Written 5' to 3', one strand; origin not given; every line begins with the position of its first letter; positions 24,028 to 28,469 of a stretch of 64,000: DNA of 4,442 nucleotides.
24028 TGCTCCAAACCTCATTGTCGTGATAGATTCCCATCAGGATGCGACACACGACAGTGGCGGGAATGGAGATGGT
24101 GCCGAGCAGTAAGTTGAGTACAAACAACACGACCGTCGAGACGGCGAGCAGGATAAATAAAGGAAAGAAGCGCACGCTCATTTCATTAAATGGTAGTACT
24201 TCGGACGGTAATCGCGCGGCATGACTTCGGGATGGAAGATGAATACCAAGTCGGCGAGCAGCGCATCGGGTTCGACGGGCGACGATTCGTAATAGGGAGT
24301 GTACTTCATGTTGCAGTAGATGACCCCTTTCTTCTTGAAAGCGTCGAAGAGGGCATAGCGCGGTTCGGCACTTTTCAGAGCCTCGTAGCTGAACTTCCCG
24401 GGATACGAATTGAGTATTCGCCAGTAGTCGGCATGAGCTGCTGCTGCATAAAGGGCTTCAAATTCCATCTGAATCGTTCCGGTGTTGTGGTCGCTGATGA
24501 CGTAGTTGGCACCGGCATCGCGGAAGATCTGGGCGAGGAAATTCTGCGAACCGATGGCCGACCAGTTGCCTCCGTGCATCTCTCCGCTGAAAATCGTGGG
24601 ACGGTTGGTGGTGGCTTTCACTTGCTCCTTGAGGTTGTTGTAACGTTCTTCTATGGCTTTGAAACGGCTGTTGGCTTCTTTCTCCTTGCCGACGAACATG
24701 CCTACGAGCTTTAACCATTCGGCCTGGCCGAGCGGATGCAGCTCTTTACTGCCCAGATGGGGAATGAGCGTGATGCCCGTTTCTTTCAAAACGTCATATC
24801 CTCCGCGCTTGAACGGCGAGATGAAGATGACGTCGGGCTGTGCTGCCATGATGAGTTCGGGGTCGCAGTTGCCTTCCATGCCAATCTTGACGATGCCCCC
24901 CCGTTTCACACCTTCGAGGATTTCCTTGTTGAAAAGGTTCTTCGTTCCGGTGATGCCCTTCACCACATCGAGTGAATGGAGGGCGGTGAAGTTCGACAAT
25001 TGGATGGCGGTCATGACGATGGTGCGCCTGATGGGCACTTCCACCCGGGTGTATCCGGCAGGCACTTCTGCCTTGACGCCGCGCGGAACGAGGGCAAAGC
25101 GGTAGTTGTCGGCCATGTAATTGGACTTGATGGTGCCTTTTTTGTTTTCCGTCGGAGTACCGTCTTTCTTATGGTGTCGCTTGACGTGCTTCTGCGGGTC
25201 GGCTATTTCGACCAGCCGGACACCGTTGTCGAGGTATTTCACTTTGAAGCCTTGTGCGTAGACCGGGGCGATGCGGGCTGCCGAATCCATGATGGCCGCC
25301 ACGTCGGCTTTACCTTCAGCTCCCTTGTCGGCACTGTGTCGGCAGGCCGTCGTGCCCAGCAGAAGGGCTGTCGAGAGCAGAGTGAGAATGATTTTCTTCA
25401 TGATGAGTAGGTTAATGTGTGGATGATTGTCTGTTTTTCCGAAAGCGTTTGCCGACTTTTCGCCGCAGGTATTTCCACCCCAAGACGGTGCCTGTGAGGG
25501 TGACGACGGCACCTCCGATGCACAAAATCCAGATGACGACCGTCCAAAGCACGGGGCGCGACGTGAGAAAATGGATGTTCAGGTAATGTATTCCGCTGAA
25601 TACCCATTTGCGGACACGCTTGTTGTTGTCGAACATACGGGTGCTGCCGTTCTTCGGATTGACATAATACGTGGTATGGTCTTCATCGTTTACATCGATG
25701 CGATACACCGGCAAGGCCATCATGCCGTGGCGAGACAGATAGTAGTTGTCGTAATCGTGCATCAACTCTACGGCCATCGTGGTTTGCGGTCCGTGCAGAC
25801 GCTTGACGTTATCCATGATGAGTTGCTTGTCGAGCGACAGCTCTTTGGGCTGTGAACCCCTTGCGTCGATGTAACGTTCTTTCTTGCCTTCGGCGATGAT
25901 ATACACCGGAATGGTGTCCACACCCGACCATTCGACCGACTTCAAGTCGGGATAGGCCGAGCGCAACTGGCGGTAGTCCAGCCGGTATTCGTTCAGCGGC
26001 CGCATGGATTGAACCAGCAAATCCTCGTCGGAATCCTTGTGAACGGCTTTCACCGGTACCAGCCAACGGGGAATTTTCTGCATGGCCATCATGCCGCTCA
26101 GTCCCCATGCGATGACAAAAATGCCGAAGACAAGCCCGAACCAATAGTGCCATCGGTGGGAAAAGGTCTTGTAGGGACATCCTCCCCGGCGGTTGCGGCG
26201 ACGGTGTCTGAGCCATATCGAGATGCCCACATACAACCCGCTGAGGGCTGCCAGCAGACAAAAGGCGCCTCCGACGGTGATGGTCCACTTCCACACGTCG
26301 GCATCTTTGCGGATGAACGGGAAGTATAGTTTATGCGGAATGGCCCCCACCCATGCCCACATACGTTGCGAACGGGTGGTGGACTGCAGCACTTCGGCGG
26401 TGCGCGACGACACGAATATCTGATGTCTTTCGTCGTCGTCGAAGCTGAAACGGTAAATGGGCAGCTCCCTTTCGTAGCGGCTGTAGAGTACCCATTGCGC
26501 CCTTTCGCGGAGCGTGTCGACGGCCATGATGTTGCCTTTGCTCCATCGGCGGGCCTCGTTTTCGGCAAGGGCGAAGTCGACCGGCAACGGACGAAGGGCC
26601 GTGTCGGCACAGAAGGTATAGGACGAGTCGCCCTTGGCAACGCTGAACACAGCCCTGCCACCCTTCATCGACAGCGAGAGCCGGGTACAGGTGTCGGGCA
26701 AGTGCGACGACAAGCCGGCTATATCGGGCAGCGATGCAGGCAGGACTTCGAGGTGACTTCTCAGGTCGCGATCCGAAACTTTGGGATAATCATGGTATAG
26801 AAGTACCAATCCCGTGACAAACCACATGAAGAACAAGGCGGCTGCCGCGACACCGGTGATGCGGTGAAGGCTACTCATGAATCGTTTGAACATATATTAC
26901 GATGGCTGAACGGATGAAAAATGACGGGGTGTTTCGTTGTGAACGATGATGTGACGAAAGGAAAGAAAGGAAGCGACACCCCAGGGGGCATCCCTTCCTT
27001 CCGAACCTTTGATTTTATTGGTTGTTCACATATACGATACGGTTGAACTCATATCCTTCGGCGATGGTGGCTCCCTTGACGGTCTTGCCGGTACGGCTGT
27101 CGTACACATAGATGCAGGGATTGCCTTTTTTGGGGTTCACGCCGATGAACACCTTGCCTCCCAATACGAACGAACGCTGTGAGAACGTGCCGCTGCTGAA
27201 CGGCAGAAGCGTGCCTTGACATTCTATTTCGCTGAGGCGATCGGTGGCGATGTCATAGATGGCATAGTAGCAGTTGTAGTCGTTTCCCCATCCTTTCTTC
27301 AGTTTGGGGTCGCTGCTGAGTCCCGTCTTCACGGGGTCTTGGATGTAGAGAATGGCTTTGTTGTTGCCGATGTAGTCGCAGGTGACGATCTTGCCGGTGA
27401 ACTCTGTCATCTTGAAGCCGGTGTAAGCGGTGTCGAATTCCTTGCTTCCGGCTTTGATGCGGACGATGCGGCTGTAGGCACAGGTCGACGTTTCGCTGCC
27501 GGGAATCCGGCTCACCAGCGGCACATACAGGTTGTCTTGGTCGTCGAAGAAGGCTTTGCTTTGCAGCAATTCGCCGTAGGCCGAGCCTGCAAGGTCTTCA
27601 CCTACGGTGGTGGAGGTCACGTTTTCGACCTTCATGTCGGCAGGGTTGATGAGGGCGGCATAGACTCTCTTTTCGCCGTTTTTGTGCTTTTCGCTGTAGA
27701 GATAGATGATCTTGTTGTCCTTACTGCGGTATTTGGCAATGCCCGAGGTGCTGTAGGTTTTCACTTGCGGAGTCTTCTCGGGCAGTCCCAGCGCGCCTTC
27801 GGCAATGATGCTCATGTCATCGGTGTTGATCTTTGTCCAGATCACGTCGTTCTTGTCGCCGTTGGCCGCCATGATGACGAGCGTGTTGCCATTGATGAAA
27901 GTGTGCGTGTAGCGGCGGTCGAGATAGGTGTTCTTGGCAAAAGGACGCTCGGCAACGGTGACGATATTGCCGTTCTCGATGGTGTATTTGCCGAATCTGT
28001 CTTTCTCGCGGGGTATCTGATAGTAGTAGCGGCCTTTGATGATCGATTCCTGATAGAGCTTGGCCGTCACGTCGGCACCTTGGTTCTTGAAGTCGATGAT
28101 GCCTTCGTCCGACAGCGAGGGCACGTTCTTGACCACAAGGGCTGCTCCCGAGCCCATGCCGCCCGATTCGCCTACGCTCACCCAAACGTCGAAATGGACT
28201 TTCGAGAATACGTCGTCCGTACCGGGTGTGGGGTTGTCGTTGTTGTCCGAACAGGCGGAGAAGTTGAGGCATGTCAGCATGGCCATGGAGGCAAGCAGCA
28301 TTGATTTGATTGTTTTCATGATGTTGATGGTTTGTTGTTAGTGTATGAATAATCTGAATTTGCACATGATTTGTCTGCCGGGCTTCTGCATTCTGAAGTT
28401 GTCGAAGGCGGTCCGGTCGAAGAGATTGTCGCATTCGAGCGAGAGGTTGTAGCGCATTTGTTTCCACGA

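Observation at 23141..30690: Cobalamin riboswitch controlling a xenosiderophore-type (TonB receptor, beta-propeller lipoprotein, PepSY-TM) module fused to BtuF/BtuC genes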

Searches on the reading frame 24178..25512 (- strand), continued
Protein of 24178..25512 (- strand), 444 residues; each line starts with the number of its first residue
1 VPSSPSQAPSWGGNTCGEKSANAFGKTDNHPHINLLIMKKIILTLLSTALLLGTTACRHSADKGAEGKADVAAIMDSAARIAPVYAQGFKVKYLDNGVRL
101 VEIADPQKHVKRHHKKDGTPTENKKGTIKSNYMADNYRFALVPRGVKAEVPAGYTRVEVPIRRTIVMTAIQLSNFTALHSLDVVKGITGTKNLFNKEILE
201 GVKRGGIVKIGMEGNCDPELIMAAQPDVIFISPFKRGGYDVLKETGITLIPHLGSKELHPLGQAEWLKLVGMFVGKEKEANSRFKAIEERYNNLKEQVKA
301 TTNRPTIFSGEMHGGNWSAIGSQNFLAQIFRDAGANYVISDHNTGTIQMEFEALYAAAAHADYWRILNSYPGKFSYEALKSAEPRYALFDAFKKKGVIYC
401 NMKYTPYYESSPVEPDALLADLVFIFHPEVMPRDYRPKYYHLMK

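Call 94: find_encoding_contigs(protein=P0126, flank=10000, max_places=2)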
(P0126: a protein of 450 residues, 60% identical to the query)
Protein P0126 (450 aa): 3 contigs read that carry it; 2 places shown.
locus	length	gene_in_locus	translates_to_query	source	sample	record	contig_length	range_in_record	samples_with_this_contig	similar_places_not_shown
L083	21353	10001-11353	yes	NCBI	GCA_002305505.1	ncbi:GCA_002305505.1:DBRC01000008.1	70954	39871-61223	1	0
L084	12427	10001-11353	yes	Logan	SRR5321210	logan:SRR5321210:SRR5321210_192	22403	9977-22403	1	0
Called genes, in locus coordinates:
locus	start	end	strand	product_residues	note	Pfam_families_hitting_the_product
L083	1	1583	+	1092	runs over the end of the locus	PF13620:CarboxypepD_reg, PF13715:CarbopepD_reg_2, PF07715:Plug, PF00593:TonB_dep_Rec_b-barrel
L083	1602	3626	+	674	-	PF07980:SusD_RagB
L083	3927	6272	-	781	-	PF14322:SusD-like_3, PF07980:SusD_RagB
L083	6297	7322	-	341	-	-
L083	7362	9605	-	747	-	PF13620:CarboxypepD_reg, PF13715:CarbopepD_reg_2, PF07715:Plug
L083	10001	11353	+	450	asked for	PF01497:Peripla_BP_2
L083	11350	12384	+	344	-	PF01032:FecCD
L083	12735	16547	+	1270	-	-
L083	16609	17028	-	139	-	-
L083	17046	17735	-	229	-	PF00702:Hydrolase, PF13419:HAD_2 (weak)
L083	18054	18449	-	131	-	-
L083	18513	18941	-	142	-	-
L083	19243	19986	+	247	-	PF12667:NigD_N, PF17415:NigD_C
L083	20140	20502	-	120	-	PF22381:Staph_reg_Sar_Rot, PF01978:TrmB (weak), PF12802:MarR_2 (weak), PF01047:MarR, PF13463:HTH_27 (weak)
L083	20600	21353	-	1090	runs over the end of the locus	PF00873:ACR_tran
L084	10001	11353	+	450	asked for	PF01497:Peripla_BP_2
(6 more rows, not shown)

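Call 95: find_encoding_contigs(protein=P0173, flank=10000, max_places=2)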
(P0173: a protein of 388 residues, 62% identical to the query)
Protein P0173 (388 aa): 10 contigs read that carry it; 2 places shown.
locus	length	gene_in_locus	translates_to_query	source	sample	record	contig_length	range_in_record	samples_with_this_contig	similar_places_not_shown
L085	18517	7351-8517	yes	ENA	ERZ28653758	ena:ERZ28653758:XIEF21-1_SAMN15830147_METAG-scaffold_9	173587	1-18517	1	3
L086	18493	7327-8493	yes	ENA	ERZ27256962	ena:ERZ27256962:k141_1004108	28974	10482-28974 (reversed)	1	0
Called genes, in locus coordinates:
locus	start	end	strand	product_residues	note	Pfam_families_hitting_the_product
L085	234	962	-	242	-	PF00665:rve, PF13683:rve_3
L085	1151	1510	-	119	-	PF01527:HTH_Tnp_1 (faint)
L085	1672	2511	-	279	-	PF00288:GHMP_kinases_N, PF08544:GHMP_kinases_C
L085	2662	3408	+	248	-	PF01416:PseudoU_synth_1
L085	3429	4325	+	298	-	PF00892:EamA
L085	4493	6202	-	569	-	PF07632:Sde182_NH-like, PF21027:Sde0182_C, PF00135:COesterase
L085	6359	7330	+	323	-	PF03186:CobD_Cbib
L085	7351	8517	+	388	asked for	PF01497:Peripla_BP_2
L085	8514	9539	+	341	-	PF01032:FecCD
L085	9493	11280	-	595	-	PF02571:CbiJ, PF01888:CbiD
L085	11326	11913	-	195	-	-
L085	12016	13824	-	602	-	PF11760:CbiG_N, PF11761:CbiG_mid, PF01890:CbiG_C, PF00590:TP_methylase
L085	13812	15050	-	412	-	PF00590:TP_methylase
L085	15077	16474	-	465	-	PF00590:TP_methylase, PF02570:CbiC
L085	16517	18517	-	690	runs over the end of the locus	PF07715:Plug, PF00593:TonB_dep_Rec_b-barrel, PF14905:OMP_b-brl_3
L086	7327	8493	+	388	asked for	PF01497:Peripla_BP_2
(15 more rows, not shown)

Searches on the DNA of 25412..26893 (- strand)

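Call 84: search_rna_families(sources=[L077, L053, L029, L044, L002, L018, L070], threshold=gathering)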
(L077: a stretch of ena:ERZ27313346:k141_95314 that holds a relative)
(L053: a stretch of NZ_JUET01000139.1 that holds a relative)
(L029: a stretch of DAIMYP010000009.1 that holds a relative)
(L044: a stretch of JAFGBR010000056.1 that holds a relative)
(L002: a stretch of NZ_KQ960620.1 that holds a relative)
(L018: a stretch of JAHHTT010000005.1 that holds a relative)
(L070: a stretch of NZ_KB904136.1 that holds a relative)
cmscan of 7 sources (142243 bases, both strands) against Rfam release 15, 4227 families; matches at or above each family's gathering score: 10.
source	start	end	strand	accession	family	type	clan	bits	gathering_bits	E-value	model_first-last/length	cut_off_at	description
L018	7292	7494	+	RF00174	Cobalamin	Cis-reg; riboswitch;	CL00101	102.2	31.5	4.4e-24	1-189/189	no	Cobalamin riboswitch aptamer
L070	7048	7260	+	RF00174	Cobalamin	Cis-reg; riboswitch;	CL00101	101.1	31.5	9.2e-24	1-189/189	no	Cobalamin riboswitch aptamer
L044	3978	4196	+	RF00174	Cobalamin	Cis-reg; riboswitch;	CL00101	97.1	31.5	1.2e-22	1-189/189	no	Cobalamin riboswitch aptamer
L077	4209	4395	-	RF00174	Cobalamin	Cis-reg; riboswitch;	CL00101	94.2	31.5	8.2e-22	1-189/189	no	Cobalamin riboswitch aptamer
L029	7257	7465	+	RF00174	Cobalamin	Cis-reg; riboswitch;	CL00101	92.9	31.5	2e-21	1-189/189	no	Cobalamin riboswitch aptamer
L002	7599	7798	+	RF00174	Cobalamin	Cis-reg; riboswitch;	CL00101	92.3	31.5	2.9e-21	1-189/189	no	Cobalamin riboswitch aptamer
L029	1989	2197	+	RF00174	Cobalamin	Cis-reg; riboswitch;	CL00101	88.3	31.5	4.2e-20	1-189/189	no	Cobalamin riboswitch aptamer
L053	7301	7496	+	RF00174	Cobalamin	Cis-reg; riboswitch;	CL00101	77.8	31.5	4.2e-17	1-189/189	no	Cobalamin riboswitch aptamer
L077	4591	4800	+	RF00174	Cobalamin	Cis-reg; riboswitch;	CL00101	75.5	31.5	1.9e-16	1-189/189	no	Cobalamin riboswitch aptamer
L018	6852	7048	-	RF00174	Cobalamin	Cis-reg; riboswitch;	CL00101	75.1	31.5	2.4e-16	1-189/189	no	Cobalamin riboswitch aptamer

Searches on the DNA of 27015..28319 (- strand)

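Call 21: search_rna_families(sources=[L001, L007, L011, L031, L033, L040, L062], threshold=gathering)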
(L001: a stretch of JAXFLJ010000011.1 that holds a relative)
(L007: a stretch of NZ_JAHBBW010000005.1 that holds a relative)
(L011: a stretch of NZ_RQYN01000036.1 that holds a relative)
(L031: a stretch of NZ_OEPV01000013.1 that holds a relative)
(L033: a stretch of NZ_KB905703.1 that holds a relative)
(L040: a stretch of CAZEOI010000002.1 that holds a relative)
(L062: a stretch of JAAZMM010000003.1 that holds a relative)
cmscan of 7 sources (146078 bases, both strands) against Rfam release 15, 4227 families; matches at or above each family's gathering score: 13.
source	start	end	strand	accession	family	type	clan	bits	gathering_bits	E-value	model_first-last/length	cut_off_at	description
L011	13933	14118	+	RF00174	Cobalamin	Cis-reg; riboswitch;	CL00101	116.1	31.5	4.6e-28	1-189/189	no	Cobalamin riboswitch aptamer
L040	7493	7676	+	RF00174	Cobalamin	Cis-reg; riboswitch;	CL00101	114.7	31.5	1.1e-27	1-189/189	no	Cobalamin riboswitch aptamer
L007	7296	7493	+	RF00174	Cobalamin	Cis-reg; riboswitch;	CL00101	112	31.5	6.8e-27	1-189/189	no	Cobalamin riboswitch aptamer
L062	17844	17951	-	RF04183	Bacteroidales_small_SRP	Gene;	CL00003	112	55.2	2e-22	1-107/107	no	Bacteroidales small SRP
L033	1717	1923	+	RF00174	Cobalamin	Cis-reg; riboswitch;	CL00101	110.2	31.5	2.3e-26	1-189/189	no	Cobalamin riboswitch aptamer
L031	7260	7462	+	RF00174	Cobalamin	Cis-reg; riboswitch;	CL00101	109.7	31.5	3.1e-26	1-189/189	no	Cobalamin riboswitch aptamer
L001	7617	7807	+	RF00174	Cobalamin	Cis-reg; riboswitch;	CL00101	104.9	31.5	7.4e-25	1-189/189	no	Cobalamin riboswitch aptamer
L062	7299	7496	+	RF00174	Cobalamin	Cis-reg; riboswitch;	CL00101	102.3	31.5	4.2e-24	1-189/189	no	Cobalamin riboswitch aptamer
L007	13065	13284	+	RF00174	Cobalamin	Cis-reg; riboswitch;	CL00101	97.6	31.5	9.4e-23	1-189/189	no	Cobalamin riboswitch aptamer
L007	19625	19834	+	RF00174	Cobalamin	Cis-reg; riboswitch;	CL00101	89.3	31.5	2.1e-20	1-189/189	no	Cobalamin riboswitch aptamer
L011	7292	7487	+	RF00174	Cobalamin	Cis-reg; riboswitch;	CL00101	82.8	31.5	1.6e-18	1-189/189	no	Cobalamin riboswitch aptamer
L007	19367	19583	-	RF00174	Cobalamin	Cis-reg; riboswitch;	CL00101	72.7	31.5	1.2e-15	1-189/189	no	Cobalamin riboswitch aptamer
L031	5943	6027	+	RF00005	tRNA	Gene; tRNA;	CL00001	57.9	29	1.5e-09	1-71/71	no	tRNA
